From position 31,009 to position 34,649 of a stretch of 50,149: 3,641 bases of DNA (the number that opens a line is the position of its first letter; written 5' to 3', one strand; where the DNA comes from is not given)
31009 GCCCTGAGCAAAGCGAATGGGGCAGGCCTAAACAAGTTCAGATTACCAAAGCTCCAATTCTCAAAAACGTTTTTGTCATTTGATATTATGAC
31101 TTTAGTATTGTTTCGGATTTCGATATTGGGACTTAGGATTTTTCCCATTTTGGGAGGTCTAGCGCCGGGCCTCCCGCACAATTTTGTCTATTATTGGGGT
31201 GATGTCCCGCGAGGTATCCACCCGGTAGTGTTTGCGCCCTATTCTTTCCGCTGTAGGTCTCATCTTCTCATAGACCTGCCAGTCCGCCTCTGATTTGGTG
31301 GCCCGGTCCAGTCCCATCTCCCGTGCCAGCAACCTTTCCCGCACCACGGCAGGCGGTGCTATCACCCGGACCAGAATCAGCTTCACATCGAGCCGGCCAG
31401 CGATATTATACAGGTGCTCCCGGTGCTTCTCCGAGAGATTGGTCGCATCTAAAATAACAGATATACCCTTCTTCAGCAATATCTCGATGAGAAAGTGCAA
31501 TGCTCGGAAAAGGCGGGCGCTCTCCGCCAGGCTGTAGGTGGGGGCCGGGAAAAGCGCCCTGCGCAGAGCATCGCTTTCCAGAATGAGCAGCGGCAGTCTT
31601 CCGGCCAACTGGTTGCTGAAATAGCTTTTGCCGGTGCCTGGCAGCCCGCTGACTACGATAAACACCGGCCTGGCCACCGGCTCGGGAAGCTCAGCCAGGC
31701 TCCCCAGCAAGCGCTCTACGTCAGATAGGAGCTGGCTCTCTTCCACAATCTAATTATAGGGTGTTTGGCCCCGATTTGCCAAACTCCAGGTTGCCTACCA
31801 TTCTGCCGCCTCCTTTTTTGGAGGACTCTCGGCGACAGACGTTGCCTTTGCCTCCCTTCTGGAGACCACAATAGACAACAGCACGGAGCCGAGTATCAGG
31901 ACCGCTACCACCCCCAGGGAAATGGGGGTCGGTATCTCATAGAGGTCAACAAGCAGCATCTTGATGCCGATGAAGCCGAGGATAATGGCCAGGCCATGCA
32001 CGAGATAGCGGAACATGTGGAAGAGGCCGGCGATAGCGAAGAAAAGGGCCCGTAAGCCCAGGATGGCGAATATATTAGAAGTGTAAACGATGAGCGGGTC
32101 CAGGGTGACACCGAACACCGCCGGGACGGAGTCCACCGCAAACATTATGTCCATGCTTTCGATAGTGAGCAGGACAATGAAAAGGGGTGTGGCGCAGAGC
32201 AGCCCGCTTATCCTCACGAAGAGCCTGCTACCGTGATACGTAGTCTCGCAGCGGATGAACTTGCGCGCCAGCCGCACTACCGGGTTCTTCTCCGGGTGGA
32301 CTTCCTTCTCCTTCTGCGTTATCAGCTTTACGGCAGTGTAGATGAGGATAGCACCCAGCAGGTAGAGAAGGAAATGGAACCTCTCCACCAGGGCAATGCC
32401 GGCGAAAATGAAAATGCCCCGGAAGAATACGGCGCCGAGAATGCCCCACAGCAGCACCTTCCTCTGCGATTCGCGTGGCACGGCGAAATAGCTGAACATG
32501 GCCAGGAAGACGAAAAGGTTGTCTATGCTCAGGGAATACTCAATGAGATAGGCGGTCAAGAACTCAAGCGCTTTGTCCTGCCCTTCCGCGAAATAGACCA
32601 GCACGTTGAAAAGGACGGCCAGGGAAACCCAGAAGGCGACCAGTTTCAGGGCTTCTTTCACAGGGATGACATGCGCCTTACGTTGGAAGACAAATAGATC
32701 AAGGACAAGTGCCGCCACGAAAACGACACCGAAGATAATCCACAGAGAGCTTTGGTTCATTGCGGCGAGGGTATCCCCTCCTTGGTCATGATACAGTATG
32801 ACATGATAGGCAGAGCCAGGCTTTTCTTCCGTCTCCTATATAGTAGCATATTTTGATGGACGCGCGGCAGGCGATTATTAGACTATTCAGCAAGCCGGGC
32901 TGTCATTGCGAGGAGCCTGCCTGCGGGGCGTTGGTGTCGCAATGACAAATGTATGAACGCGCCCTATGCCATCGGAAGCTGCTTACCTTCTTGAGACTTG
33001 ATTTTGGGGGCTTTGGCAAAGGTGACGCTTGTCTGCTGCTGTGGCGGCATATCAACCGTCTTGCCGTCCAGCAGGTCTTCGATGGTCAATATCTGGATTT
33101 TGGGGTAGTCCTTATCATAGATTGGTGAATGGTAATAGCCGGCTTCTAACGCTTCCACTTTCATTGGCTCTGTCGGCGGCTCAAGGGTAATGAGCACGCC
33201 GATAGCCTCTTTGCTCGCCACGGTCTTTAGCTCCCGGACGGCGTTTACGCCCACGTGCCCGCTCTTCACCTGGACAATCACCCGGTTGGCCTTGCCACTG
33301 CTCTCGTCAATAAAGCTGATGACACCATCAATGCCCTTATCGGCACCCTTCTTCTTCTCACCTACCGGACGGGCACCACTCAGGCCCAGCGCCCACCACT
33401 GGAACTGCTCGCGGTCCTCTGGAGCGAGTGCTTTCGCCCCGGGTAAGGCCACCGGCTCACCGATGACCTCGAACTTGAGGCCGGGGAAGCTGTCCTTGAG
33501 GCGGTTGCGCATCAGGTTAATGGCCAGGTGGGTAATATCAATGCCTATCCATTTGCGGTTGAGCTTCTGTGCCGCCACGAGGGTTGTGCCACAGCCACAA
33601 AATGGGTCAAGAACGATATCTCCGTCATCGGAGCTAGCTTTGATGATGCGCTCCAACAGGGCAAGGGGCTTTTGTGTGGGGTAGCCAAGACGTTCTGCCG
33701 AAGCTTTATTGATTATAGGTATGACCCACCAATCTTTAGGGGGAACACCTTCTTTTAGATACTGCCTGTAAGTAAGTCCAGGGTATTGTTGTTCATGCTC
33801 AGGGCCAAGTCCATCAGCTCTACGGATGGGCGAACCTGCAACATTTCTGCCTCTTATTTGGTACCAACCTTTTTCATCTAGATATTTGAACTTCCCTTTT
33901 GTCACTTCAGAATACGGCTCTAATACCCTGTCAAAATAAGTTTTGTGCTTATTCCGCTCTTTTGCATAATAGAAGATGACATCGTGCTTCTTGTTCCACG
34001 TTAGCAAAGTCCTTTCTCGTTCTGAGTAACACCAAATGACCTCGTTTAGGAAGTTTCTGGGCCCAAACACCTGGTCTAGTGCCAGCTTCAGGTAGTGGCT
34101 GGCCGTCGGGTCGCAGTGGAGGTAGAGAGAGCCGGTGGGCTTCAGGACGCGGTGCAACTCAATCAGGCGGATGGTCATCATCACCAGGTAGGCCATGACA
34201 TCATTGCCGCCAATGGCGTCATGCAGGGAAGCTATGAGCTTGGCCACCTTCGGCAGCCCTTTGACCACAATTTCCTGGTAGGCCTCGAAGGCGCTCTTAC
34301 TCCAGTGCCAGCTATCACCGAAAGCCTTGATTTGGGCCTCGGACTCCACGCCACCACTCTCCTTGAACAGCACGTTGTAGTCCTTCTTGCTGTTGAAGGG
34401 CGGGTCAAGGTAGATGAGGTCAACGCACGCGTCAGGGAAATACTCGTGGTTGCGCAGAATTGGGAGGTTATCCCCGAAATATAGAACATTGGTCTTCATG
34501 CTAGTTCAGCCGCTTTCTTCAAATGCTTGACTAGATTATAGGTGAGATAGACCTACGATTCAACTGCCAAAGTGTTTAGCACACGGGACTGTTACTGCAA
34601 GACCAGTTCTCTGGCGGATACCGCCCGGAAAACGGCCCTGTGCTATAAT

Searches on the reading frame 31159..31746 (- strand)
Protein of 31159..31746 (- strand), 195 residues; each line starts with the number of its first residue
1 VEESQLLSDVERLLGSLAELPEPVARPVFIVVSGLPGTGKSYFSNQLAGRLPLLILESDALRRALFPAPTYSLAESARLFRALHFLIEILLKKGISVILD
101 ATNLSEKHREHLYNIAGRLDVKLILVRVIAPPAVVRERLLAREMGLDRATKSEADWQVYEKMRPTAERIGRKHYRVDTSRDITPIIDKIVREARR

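Call 70: search_protein_families(library=pfam, proteins=[window:31159-31746:-], max_evalue=0.00001)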
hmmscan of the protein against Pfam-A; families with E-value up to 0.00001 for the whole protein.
window:31159-31746:- (195 aa): 4 families
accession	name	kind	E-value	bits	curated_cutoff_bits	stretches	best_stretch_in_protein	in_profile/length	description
PF13671.12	AAA_33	-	1.4e-25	90.7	27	1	30-166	2-140/143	AAA domain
PF08433.16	KTI12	-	8.6e-09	35.7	22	1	30-139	4-116/271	Chromatin associated protein KTI12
PF06414.18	Zeta_toxin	-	1.5e-06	28.2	22.3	1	20-177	10-180/199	Zeta toxin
PF01591.24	6PF2K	-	2.1e-06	27.7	27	0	25-48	11-34/223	6-phosphofructo-2-kinase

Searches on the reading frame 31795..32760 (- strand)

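Call 70: search_protein_families(library=pfam, proteins=[window:31795-32760:-], max_evalue=0.00001)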
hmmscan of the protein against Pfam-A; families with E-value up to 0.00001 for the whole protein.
window:31795-32760:- (321 aa): 1 family
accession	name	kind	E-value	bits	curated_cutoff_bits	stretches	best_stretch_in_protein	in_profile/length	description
PF03741.22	TerC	-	7.9e-52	176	27.8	1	69-270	2-176/178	Integral membrane protein TerC family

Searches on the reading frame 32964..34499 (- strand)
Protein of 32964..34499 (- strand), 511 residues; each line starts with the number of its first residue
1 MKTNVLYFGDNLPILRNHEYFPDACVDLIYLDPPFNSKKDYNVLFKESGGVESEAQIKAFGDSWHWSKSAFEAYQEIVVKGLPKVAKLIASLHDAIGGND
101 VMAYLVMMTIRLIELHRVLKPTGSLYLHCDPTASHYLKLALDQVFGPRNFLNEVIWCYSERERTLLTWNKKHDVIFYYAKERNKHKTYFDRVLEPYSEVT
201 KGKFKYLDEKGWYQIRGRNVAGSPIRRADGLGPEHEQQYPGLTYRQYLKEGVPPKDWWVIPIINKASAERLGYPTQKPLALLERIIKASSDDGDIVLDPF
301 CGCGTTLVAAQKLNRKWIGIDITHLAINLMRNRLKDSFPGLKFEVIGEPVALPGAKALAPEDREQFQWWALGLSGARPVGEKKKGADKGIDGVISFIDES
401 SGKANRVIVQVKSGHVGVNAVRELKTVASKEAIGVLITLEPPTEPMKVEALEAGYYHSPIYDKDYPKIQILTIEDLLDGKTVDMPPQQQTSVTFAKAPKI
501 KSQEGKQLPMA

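Call 70: search_protein_families(library=pfam, proteins=[window:32964-34499:-], max_evalue=0.00001)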
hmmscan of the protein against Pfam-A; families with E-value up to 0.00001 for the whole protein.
window:32964-34499:- (511 aa): 4 families
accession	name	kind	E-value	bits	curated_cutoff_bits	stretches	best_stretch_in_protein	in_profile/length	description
PF01555.25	N6_N4_Mtase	-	2.1e-46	159.1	26.7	1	26-327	1-216/221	DNA methylase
PF22722.2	NA-iREase1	-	1.9e-08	34.7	27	1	381-478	18-106/106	NACHT-associated inactive Restriction Endonuclease 1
PF04471.18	Mrr_cat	-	2.1e-06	28.3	21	1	375-450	21-97/115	Restriction endonuclease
PF02086.21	MethyltransfD12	-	3.6e-06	27.3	22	0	281-336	8-64/253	D12 class N6 adenine-specific DNA methyltransferase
